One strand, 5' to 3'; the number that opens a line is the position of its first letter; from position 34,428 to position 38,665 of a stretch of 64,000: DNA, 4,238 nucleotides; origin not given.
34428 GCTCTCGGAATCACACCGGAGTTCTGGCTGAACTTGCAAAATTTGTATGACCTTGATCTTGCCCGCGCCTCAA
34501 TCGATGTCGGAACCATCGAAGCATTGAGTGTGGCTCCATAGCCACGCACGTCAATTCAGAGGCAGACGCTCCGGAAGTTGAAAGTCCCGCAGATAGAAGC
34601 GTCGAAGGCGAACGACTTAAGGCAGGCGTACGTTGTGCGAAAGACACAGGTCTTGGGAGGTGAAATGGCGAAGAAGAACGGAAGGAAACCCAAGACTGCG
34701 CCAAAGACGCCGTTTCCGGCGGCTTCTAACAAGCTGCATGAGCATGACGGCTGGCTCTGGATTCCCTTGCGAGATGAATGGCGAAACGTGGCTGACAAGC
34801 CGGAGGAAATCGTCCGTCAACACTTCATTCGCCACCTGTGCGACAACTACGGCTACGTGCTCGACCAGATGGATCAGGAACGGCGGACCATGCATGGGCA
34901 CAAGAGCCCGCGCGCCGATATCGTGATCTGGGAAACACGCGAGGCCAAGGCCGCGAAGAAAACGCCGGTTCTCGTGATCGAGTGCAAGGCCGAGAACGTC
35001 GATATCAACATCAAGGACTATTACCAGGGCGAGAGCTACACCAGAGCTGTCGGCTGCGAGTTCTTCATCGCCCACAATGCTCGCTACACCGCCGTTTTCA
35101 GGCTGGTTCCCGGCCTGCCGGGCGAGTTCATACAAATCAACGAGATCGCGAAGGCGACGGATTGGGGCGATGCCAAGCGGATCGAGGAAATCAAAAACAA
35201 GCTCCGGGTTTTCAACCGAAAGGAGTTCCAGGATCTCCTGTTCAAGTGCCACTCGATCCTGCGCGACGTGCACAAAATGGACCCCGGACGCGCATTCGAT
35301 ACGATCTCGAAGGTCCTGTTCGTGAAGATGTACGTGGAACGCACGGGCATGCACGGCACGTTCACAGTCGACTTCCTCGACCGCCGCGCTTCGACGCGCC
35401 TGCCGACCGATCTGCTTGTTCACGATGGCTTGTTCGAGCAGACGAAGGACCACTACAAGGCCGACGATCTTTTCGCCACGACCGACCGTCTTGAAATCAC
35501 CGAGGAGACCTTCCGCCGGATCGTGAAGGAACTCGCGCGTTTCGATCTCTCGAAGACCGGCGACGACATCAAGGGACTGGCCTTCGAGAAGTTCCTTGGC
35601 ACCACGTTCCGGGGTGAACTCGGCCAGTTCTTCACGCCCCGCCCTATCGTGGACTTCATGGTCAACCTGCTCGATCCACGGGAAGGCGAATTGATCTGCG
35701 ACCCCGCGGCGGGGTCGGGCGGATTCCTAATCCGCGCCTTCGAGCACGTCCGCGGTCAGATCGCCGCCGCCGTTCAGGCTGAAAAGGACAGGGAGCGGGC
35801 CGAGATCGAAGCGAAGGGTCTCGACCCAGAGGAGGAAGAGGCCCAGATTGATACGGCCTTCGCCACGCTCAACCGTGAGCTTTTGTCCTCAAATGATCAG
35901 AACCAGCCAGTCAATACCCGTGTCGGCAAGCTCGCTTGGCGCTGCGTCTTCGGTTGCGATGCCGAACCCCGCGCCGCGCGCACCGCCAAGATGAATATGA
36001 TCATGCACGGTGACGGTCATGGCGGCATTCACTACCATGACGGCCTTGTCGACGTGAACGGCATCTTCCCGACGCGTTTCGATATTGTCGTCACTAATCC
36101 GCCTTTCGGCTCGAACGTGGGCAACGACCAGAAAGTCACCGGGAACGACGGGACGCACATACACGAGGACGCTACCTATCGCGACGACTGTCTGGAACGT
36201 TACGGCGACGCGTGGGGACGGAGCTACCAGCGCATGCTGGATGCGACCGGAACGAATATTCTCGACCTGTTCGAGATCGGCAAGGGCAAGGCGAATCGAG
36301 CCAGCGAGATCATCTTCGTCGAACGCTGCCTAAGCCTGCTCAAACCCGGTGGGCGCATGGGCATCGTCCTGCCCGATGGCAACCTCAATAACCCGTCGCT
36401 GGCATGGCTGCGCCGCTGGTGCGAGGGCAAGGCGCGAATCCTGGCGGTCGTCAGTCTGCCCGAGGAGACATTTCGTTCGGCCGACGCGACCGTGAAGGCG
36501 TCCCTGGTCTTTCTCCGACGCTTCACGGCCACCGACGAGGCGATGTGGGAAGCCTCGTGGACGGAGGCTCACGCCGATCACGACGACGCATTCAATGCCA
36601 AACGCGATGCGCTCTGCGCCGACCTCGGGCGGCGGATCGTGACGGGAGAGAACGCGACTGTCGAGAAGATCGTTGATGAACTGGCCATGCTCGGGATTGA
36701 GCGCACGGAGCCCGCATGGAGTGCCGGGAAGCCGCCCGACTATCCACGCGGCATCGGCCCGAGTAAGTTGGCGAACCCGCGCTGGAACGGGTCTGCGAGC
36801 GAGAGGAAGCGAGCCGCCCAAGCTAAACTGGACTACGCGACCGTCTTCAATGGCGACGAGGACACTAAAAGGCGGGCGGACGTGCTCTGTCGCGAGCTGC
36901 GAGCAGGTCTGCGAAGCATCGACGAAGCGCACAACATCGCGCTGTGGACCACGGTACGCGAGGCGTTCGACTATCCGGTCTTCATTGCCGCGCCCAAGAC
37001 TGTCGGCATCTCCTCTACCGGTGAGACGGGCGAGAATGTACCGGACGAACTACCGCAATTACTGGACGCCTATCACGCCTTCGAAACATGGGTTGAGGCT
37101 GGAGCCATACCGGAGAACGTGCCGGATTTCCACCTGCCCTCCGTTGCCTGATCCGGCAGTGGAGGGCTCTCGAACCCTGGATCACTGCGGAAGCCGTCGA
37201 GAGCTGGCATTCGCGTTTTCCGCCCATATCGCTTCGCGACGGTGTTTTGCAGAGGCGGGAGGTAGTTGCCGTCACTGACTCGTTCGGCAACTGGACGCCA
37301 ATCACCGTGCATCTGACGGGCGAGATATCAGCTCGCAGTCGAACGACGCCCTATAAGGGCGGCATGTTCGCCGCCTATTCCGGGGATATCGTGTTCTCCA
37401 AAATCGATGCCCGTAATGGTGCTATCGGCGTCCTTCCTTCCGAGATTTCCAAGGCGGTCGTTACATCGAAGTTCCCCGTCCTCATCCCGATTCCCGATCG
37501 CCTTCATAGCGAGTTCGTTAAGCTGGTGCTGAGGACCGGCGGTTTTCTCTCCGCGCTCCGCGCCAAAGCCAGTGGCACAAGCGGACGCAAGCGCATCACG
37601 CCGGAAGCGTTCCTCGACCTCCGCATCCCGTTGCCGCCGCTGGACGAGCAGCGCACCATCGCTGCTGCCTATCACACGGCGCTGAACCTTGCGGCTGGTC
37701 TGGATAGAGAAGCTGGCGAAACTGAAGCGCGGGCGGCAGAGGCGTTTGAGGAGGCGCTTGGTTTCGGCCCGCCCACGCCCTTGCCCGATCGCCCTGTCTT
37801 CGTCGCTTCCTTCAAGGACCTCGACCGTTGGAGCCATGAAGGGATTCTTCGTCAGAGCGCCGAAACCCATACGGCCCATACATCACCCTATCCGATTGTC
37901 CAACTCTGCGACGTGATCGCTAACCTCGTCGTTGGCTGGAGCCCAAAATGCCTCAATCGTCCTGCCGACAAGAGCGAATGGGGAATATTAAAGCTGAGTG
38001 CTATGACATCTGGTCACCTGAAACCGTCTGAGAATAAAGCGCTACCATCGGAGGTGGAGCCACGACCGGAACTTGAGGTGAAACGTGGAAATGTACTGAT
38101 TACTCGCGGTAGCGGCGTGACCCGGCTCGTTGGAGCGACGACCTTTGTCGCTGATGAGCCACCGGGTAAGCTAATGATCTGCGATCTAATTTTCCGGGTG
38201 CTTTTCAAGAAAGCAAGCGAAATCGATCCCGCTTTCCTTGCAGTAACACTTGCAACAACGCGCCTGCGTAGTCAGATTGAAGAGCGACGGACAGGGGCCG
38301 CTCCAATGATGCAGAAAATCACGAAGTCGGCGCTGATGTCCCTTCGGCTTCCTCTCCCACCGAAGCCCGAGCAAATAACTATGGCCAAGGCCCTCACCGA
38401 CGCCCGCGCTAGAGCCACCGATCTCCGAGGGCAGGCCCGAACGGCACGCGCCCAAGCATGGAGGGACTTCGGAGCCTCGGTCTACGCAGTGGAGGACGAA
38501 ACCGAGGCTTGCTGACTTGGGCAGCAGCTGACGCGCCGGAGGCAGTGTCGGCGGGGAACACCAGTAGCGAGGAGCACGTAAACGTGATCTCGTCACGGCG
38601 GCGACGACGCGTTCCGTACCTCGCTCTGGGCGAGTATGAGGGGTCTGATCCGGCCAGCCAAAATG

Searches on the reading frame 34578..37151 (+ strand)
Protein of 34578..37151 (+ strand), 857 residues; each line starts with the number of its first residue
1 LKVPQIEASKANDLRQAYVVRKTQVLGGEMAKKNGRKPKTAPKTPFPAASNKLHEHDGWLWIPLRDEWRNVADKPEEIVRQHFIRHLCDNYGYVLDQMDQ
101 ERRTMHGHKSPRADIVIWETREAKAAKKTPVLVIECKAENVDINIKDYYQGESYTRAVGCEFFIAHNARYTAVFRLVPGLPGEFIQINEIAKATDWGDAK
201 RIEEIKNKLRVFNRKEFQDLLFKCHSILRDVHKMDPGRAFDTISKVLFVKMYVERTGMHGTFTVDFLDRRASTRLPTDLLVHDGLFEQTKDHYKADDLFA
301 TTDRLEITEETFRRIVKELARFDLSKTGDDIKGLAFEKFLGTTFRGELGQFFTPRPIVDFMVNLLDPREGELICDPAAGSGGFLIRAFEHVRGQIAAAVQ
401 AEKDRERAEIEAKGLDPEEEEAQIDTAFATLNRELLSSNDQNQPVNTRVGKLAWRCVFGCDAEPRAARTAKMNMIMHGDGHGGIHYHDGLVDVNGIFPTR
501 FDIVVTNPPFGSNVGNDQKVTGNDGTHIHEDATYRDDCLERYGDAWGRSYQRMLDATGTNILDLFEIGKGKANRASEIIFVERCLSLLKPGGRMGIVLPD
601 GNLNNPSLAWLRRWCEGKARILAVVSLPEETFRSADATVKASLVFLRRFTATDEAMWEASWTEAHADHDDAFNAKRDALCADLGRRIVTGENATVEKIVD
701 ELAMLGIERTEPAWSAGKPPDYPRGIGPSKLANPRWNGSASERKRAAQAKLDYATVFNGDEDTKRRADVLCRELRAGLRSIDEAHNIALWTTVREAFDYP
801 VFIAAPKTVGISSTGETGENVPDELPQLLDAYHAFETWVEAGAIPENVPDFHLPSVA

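Call 58: search_protein_families(library=pfam, proteins=[window:34578-37151:+], max_evalue=0.001)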
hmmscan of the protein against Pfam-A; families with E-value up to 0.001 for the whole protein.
window:34578-37151:+ (857 aa): 4 families
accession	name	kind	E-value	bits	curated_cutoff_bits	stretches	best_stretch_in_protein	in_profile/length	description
PF02384.22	N6_Mtase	-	2.8e-31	109.4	20.4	3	330-400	4-72/311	N-6 DNA Methylase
PF13588.12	HSDR_N_2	-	7.7e-25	87.6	25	1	75-190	1-109/110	Type I restriction enzyme R protein N terminus (HSDR_N)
PF01170.24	UPF0020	-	2.5e-08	34.3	22.3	1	361-520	20-141/197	RMKL-like, methyltransferase domain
PF07669.17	Eco57I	-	1.7e-06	28.7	25.3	0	499-522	73-96/171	Eco57I restriction-modification methylase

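Call 75: search_protein_families(library=padloc, proteins=[window:34578-37151:+], max_evalue=0.00001)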
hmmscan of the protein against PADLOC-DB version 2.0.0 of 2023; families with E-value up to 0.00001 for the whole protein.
window:34578-37151:+ (857 aa): 35 families (the best 25 are shown)
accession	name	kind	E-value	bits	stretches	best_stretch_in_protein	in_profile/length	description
PDLC03018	MTase_I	-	2.6e-200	665.6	1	53-835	4-711/749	Type I methyltransferase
PDLC03318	MTase_II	-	6.5e-65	217.8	2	217-486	203-455/723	Type II methyltransferase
PDLC03030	MTase_I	-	3.5e-53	179.1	2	73-399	48-380/670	Type I methyltransferase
PDLC03034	MTase_I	-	4.2e-49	165.4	2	69-402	51-379/672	Type I methyltransferase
PDLC04134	mad2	-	2.2e-47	160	1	74-648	3-445/492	mads_2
PDLC03218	MTase_II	-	6.5e-47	158.3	3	571-652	404-485/532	Type II methyltransferase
PDLC03021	MTase_I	-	2.3e-45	153.4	1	288-655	101-384/491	Type I methyltransferase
PDLC03317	MTase_II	-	2.5e-41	139.9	3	217-403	163-361/831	Type II methyltransferase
PDLC03026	MTase_I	-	3e-36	123.6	2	296-408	87-202/487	Type I methyltransferase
PDLC03025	MTase_I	-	3.9e-26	89.9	1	336-403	148-213/569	Type I methyltransferase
PDLC03357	MTase_II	-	1.3e-23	81.3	2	568-652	254-338/620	Type II methyltransferase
PDLC03023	MTase_I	-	1.8e-21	74.2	2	575-655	574-666/716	Type I methyltransferase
PDLC03036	MTase_I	-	3.3e-20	70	1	347-398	213-264/635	Type I methyltransferase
PDLC03031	MTase_I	-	1.2e-17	61.5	1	347-394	183-230/834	Type I methyltransferase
PDLC03311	MTase_II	-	3.4e-17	60.3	1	557-646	119-206/464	Type II methyltransferase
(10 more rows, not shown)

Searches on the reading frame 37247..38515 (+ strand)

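Call 58: search_protein_families(library=pfam, proteins=[window:37247-38515:+], max_evalue=0.001)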
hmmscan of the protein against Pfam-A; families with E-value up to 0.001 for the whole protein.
window:37247-38515:+ (422 aa): 1 family
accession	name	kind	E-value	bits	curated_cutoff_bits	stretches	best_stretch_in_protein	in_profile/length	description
PF01420.25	Methylase_S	-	1.2e-11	45.5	22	1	45-141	59-148/168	Type I restriction modification DNA specificity domain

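Call 75: search_protein_families(library=padloc, proteins=[window:37247-38515:+], max_evalue=0.00001)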
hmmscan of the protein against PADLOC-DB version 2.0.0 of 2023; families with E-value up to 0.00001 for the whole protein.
window:37247-38515:+ (422 aa): 70 families (the best 25 are shown)
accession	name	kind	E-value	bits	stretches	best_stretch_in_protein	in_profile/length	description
PDLC03148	Specificity_I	-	1.9e-34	117.2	1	45-413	93-449/453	Type I specificity subunit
PDLC03072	Specificity_I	-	7.6e-31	105.6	2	219-399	241-416/448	Type I specificity subunit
PDLC03129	Specificity_I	-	9.4e-30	101.7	2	241-384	223-364/431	Type I specificity subunit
PDLC03056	Specificity_I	-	4.8e-28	96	1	219-415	253-445/590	Type I specificity subunit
PDLC03096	Specificity_I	-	6.9e-24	82.5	2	215-400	368-548/658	Type I specificity subunit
PDLC03107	Specificity_I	-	1.1e-23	82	1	45-398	66-374/392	Type I specificity subunit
PDLC03089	Specificity_I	-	1.9e-23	81.3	2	217-383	7-165/446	Type I specificity subunit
PDLC03069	Specificity_I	-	1.3e-22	78.5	2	43-145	58-157/387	Type I specificity subunit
PDLC03100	Specificity_I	-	5.5e-22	76.7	2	206-398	187-374/392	Type I specificity subunit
PDLC03117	Specificity_I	-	1.6e-21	74.7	1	215-388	191-358/518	Type I specificity subunit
PDLC03187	Specificity_I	-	1.1e-20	72.2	1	41-149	52-160/374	Type I specificity subunit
PDLC03169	Specificity_I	-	1.8e-20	71.8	2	43-139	284-379/461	Type I specificity subunit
PDLC03105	Specificity_I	-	2e-19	68.4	2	244-397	267-412/448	Type I specificity subunit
PDLC03141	Specificity_I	-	2.9e-19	67.5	1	45-144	60-160/382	Type I specificity subunit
PDLC03179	Specificity_I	-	4.8e-19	66.7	2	237-400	417-572/589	Type I specificity subunit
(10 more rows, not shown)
